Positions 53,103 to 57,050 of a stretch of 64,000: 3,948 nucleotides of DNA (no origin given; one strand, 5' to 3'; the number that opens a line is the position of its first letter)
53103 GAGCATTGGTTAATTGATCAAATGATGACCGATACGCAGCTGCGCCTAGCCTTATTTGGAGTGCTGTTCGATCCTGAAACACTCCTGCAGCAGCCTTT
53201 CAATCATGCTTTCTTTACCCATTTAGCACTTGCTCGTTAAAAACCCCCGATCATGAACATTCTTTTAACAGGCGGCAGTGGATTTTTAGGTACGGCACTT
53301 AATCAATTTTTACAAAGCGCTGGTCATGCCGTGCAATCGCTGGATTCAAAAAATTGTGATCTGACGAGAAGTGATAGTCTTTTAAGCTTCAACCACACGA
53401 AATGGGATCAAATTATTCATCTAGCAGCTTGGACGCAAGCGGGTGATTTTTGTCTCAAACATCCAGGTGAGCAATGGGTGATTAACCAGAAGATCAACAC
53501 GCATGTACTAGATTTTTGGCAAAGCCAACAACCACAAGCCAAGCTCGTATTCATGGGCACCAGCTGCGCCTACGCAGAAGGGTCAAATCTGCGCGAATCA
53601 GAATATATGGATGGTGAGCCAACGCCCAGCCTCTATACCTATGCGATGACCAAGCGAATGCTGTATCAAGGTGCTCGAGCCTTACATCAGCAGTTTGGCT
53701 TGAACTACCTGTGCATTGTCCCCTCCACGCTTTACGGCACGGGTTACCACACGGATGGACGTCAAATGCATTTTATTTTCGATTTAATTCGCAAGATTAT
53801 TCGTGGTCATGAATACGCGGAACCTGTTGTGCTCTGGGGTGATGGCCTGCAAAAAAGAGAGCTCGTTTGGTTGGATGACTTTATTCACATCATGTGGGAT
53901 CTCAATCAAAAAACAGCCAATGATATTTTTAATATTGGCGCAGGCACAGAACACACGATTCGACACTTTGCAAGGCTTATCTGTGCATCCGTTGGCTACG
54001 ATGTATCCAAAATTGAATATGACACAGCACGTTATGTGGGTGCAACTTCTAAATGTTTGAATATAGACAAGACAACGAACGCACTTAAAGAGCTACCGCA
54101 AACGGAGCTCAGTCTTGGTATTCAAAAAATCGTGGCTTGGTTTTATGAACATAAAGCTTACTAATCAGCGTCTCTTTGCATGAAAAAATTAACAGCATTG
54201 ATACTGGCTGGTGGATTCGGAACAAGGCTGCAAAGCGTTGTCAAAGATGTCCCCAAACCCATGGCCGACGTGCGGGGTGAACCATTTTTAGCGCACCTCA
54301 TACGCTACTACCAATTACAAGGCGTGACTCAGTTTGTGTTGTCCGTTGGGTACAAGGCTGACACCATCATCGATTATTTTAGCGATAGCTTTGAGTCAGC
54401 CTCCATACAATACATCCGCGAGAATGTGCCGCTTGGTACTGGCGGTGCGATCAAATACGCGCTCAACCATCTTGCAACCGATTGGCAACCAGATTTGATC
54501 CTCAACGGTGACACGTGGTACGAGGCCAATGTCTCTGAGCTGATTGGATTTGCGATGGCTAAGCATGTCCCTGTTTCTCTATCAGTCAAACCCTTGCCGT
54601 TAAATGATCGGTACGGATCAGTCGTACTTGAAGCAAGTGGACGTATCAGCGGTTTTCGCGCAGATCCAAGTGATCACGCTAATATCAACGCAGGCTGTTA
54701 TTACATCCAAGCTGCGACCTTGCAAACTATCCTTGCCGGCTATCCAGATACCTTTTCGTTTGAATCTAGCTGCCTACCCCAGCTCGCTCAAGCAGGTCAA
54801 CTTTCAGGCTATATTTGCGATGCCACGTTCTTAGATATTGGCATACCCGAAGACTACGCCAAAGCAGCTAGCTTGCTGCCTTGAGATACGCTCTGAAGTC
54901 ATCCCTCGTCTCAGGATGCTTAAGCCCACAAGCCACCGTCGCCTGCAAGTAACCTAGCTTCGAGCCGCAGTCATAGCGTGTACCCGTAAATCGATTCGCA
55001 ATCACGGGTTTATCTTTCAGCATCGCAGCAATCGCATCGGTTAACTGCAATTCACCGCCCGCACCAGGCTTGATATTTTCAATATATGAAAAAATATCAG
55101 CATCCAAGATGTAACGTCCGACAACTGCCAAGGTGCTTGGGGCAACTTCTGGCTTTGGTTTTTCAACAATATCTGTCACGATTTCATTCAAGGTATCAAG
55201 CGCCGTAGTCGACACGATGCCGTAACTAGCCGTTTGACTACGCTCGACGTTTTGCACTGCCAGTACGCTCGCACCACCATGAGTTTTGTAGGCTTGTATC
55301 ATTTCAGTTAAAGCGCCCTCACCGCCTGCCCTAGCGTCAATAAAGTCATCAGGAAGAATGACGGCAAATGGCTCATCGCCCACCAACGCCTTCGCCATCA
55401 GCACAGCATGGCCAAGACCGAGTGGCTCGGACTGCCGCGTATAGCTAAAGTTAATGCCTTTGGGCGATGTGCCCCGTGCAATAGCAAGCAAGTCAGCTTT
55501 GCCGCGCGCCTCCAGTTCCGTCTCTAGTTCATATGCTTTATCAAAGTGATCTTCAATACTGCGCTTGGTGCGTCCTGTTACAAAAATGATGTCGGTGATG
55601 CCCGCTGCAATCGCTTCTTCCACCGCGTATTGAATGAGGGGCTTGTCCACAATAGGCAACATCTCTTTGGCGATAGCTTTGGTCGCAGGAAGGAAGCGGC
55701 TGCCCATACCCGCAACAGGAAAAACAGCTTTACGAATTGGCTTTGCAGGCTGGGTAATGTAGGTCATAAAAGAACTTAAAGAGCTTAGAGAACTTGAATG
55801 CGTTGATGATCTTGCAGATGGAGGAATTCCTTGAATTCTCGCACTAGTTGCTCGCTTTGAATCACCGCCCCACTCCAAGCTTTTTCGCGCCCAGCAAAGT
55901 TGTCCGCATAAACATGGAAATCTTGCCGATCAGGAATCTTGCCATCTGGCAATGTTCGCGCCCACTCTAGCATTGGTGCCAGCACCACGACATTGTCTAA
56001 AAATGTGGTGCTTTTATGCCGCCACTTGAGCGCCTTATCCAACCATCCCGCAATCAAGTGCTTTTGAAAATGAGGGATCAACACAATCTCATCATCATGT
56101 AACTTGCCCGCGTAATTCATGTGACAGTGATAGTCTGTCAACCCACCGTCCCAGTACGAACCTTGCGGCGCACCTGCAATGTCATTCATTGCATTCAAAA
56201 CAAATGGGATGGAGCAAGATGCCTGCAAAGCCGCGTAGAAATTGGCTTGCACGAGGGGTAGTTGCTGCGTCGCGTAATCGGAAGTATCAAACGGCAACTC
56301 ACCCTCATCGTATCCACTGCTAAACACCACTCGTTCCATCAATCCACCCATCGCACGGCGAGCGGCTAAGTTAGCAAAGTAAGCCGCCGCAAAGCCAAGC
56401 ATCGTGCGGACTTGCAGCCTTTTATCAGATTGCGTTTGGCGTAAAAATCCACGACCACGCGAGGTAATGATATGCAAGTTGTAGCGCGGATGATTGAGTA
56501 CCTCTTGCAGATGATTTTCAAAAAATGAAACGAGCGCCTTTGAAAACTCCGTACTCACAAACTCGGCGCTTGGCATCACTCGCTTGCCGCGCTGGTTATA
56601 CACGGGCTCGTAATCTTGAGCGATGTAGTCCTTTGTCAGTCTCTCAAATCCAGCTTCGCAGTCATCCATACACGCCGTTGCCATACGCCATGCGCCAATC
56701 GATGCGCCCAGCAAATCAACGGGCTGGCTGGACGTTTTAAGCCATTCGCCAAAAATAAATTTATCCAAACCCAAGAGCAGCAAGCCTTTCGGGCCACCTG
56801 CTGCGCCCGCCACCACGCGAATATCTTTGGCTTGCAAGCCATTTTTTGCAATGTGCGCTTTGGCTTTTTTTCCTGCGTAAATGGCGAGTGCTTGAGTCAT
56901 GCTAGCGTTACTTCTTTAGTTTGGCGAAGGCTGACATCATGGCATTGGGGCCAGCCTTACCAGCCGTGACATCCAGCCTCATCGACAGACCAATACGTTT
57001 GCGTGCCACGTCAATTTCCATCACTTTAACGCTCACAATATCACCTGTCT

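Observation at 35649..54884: Exporter-less glycan island headed by an HMW1C-like N-glycosyltransferase: candidate cytoplasmic protein-glycosylation system using modified heptose or branched sugars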

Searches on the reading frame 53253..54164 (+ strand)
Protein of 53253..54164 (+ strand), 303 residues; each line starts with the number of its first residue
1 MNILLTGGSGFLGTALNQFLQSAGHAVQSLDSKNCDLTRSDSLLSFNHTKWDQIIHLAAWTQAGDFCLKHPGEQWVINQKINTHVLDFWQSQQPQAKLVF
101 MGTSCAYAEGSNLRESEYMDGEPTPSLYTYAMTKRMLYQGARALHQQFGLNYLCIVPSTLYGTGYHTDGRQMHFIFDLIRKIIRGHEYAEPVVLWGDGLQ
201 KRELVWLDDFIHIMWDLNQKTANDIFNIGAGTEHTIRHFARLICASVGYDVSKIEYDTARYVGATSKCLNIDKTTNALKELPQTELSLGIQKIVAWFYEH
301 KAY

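Call 5: search_protein_families(library=pfam, proteins=[window:53253-54164:+], max_evalue=0.01)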
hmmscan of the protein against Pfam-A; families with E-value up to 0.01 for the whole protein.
window:53253-54164:+ (303 aa): 3 families
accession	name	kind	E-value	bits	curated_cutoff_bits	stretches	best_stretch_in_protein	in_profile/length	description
PF01370.27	Epimerase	-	9.4e-46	156.6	20.9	1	3-229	1-240/240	NAD dependent epimerase/dehydratase family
PF16363.11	GDP_Man_Dehyd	-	3.9e-18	66.5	27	1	35-255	59-274/332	GDP-mannose 4,6 dehydratase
PF04321.23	RmlD_sub_bind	-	7.6e-12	45.3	27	1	1-163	1-154/287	RmlD substrate binding domain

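Call 11: search_protein_families(library=ncbifam, proteins=[window:53253-54164:+], max_evalue=0.001)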
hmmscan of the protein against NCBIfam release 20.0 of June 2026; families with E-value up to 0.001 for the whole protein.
window:53253-54164:+ (303 aa): 15 families
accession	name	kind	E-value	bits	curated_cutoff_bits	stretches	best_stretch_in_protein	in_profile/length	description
NF047922.1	GDPFucSynFcl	equivalog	4.8e-37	128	500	1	3-301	5-305/308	GDP-L-fucose synthase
TIGR01181.1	dTDP_gluc_dehyt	equivalog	1.3e-18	67.2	365.1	1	46-302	69-316/321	dTDP-glucose 4,6-dehydratase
TIGR02197.1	heptose_epim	equivalog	9e-12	44.8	274.6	1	3-298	1-314/316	ADP-glyceromanno-heptose 6-epimerase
TIGR01214.1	rmlD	equivalog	2.1e-11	43.5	224.05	1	3-251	2-230/285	dTDP-4-dehydrorhamnose reductase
TIGR01179.1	galE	equivalog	1.2e-10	40.7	262.3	1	46-296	66-324/332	UDP-glucose 4-epimerase GalE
NF008872.0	PRK11908.1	equivalog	8.1e-07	28.4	294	1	34-299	52-337/349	bifunctional UDP-4-keto-pentose/UDP-xylose synthase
NF007490.0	PRK10084.1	subfamily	3.3e-06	26.3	649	0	139-301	176-338/361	dTDP-glucose 4,6-dehydratase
TIGR04180.1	EDH_00030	hypoth_equivalog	1.5e-05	24.2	475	0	50-272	70-280/297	NAD-dependent 4,6-dehydratase LegB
NF042422.1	oxyalk_red_OleD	equivalog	3.3e-05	23.4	580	1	1-33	1-33/329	2-alkyl-3-oxoalkanoate reductase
NF007582.0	PRK10217.1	equivalog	3.3e-05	23.2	698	0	127-252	157-275/355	dTDP-glucose 4,6-dehydratase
TIGR01777.1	yfcH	hypoth_equivalog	0.00028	20.6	207.35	0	3-35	1-33/292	TIGR01777 family oxidoreductase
TIGR02622.1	CDP_4_6_dhtase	equivalog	0.00036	19.8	278.45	0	2-30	6-34/352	CDP-glucose 4,6-dehydratase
TIGR03466.1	HpnA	hypoth_equivalog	0.0004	19.4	367.65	0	2-38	2-38/327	hopanoid-associated sugar epimerase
NF043036.1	ErythonDh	equivalog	0.00046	19.5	325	0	1-28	1-28/321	D-erythronate dehydrogenase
NF008360.0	PRK11150.1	equivalog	0.00079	18.7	452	0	124-245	134-252/310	ADP-glyceromanno-heptose 6-epimerase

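Call 87: search_solved_structures(query=window:53253-54164:+, max_evalue=1e-10)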
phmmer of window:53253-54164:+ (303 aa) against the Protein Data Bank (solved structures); distinct sequences matched with E-value up to 1e-10: 20.
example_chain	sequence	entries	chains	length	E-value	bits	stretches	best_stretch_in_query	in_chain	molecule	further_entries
1e6u_A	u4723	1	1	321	2.1e-22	82.6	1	3-300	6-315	GDP-FUCOSE SYNTHETASE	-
1bsv_A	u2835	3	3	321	2.3e-22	82.5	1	3-300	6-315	PROTEIN (GDP-FUCOSE SYNTHETASE) | GDP-FUCOSE SYNTHETASE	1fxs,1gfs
1e7q_A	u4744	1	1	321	2.4e-22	82.4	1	3-300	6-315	GDP-FUCOSE SYNTHETASE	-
1bws_A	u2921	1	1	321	3.2e-22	82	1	3-300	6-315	PROTEIN (GDP-4-KETO-6-DEOXY-D-MANNOSE EPIMERASE/REDUCTASE)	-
1e7s_A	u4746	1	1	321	4.2e-22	81.6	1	3-300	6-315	GDP-FUCOSE SYNTHETASE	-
1e7r_A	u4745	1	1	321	3.1e-21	78.8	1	3-300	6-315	GDP-FUCOSE SYNTHETASE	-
4b8w_A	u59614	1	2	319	6e-21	77.8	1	1-299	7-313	GDP-L-FUCOSE SYNTHASE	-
4b8z_A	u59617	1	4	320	6.1e-21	77.8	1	1-299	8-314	GDP-L-FUCOSE SYNTHASE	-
4e5y_A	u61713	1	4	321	6.1e-21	77.8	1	1-299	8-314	GDP-L-fucose synthase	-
7ll6_A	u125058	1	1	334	7.1e-21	77.6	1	3-295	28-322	GDP-L-fucose synthase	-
8du0_A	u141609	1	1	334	7.1e-21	77.6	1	3-295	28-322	GDP-L-fucose synthase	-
4bkp_A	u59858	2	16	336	7.2e-21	77.6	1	1-299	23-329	GDP-L-FUCOSE SYNTHASE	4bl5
8w3u_A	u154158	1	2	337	5.1e-13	51.8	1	2-297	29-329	dTDP-glucose 4,6-dehydratase related protein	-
9ar1_A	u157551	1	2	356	6.2e-13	51.5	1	2-297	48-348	dTDP-glucose 4,6-dehydratase related protein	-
4zrm_A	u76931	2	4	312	7e-13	51.3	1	1-297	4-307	UDP-glucose 4-epimerase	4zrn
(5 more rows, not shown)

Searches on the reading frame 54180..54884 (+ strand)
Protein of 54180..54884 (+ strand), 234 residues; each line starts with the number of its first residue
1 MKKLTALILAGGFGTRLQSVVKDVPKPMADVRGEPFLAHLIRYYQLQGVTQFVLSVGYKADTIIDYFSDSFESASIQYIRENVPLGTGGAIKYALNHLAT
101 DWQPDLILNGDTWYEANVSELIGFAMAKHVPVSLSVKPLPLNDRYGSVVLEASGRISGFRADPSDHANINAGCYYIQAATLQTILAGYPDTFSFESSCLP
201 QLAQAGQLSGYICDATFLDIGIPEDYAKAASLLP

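Call 5: search_protein_families(library=pfam, proteins=[window:54180-54884:+], max_evalue=0.01)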
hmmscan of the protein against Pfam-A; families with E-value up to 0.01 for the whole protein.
window:54180-54884:+ (234 aa): 2 families
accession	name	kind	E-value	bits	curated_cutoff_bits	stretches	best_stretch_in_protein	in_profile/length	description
PF00483.29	NTP_transferase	-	4.2e-24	85.9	21.2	1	6-231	2-240/245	Nucleotidyl transferase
PF12804.13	NTP_transf_3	-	1.6e-09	38.6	27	1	6-112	1-96/160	MobA-like NTP transferase domain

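Call 11: search_protein_families(library=ncbifam, proteins=[window:54180-54884:+], max_evalue=0.001)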
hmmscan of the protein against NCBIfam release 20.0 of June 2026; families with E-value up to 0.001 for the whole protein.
window:54180-54884:+ (234 aa): 30 families (the best 25 are shown)
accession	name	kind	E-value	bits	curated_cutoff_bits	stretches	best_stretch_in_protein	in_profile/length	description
NF049965.1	GlMnHpPGnyltfHddC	equivalog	8.3e-49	166.2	300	1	5-228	2-216/221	D-glycero-D-manno-heptose 1-phosphate guanosyltransferase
NF052502.1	man1P_GTase_Rv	exception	9.5e-40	136.5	440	1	6-231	3-228/352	mannose-1-phosphate guanylyltransferase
TIGR03992.1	Arch_glmU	subfamily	1.2e-26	93.5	292.1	1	5-229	2-223/393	bifunctional sugar-1-phosphate nucleotidylyltransferase/acetyltransferase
NF041313.1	UDPGP_AglF_Halo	equivalog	1.5e-25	90.1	400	1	5-229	2-230/234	UTP--glucose-1-phosphate uridylyltransferase AglF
TIGR02623.1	G1P_cyt_trans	equivalog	2.6e-24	86.1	300.25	2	5-71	2-68/255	glucose-1-phosphate cytidylyltransferase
NF045761.1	NAMPUrTaseMurU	equivalog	7.5e-21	75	250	1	5-229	2-223/226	N-acetylmuramate alpha-1-phosphate uridylyltransferase MurU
TIGR01173.1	glmU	equivalog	2.3e-15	56.4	366.85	1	5-186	2-182/452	bifunctional UDP-N-acetylglucosamine diphosphorylase/glucosamine-1-phosphate N-acetyltransferase GlmU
NF010935.0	PRK14355.1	equivalog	4.5e-15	55.2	718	1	1-185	1-187/459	bifunctional UDP-N-acetylglucosamine diphosphorylase/glucosamine-1-phosphate N-acetyltransferase GlmU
NF010936.0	PRK14356.1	equivalog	6.4e-14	51.7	666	1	3-186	5-189/456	bifunctional UDP-N-acetylglucosamine diphosphorylase/glucosamine-1-phosphate N-acetyltransferase GlmU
NF010934.1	PRK14354.1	equivalog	5.9e-12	44.8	450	1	6-184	2-180/447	bifunctional UDP-N-acetylglucosamine diphosphorylase/glucosamine-1-phosphate N-acetyltransferase GlmU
NF045697.1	MurNAcPUrMurU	equivalog_domain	5.7e-11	42.3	370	1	7-229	1-224/229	N-acetylmuramate alpha-1-phosphate uridylyltransferase MurU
NF010933.0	PRK14353.1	equivalog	6.9e-11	41.4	505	1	2-155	4-152/453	bifunctional UDP-N-acetylglucosamine diphosphorylase/glucosamine-1-phosphate N-acetyltransferase GlmU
NF010940.0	PRK14360.1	equivalog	8e-11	41.1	602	1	5-186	3-186/452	bifunctional UDP-N-acetylglucosamine diphosphorylase/glucosamine-1-phosphate N-acetyltransferase GlmU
TIGR02091.1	glgC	equivalog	1.5e-10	40.7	424.9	1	5-226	2-252/364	glucose-1-phosphate adenylyltransferase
NF010932.0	PRK14352.1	equivalog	3.4e-10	39.2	611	1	3-186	6-193/488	bifunctional UDP-N-acetylglucosamine diphosphorylase/glucosamine-1-phosphate N-acetyltransferase GlmU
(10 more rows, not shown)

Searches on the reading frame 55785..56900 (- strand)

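Call 42: search_protein_families(library=pfam, proteins=[window:55785-56900:-], max_evalue=0.0001)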
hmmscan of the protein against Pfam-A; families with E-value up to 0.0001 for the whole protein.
window:55785-56900:- (371 aa): 1 family
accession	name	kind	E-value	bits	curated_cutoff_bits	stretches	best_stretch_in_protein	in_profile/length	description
PF01734.28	Patatin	-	6.5e-05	23.7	27.7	0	60-256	28-183/191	Patatin-like phospholipase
